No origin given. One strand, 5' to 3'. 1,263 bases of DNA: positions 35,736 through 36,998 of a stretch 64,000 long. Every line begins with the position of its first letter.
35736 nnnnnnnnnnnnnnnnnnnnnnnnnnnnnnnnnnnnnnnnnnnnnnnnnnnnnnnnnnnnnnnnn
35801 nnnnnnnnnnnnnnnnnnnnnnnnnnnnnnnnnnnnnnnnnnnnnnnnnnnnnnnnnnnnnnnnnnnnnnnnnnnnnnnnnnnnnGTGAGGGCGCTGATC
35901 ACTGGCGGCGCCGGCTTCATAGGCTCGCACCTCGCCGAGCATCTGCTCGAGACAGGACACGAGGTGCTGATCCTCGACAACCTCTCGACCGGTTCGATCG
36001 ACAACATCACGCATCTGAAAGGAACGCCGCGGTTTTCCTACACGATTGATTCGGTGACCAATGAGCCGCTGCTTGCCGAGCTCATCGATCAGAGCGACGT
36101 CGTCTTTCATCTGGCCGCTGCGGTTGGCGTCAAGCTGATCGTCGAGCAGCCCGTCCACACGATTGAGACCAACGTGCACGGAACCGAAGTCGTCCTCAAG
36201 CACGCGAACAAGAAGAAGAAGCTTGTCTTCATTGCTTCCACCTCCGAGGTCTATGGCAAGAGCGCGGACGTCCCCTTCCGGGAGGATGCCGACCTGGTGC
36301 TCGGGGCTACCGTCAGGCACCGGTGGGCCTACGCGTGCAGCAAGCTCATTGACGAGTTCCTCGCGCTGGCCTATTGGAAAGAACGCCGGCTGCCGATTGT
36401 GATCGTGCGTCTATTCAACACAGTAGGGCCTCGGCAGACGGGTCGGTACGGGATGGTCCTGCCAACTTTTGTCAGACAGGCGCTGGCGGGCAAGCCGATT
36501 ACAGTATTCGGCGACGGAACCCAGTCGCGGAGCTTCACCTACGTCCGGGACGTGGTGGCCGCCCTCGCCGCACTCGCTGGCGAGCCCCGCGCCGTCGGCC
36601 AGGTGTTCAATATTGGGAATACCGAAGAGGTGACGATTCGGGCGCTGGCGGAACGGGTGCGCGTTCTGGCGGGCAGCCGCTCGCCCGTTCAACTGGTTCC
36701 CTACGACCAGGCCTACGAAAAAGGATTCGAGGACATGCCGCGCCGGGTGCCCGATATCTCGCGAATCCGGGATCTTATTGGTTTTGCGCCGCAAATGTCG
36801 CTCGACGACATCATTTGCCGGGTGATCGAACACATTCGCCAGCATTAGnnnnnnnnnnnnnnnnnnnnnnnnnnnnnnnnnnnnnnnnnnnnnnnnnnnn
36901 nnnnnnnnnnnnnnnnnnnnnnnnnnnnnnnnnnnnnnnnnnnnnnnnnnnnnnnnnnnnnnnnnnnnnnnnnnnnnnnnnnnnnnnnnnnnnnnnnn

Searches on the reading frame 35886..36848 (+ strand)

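Call 47: search_protein_families(library=pfam, proteins=[window:35886-36848:+])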
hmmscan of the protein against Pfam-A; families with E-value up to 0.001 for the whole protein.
window:35886-36848:+ (320 aa): 7 families
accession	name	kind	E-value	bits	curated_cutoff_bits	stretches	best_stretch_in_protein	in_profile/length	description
PF01370.27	Epimerase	-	2.7e-57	194.4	20.9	1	3-244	1-240/240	NAD dependent epimerase/dehydratase family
PF16363.11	GDP_Man_Dehyd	-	1.4e-56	192.9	27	1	4-310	1-329/332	GDP-mannose 4,6 dehydratase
PF02719.21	Polysacc_synt_2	-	6.8e-21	75.2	20.2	2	4-116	2-126/293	Polysaccharide biosynthesis protein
PF01073.25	3Beta_HSD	-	4.8e-16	59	22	1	4-226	1-224/280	3-beta hydroxysteroid dehydrogenase/isomerase family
PF07993.18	NAD_binding_4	-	2.4e-15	56.8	20.1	1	63-188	82-216/258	Male sterility protein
PF04321.23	RmlD_sub_bind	-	1e-10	41.6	27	1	1-272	1-240/287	RmlD substrate binding domain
PF13460.12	NAD_binding_10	-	0.00046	20.5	27.2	1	7-175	1-142/184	NAD(P)H-binding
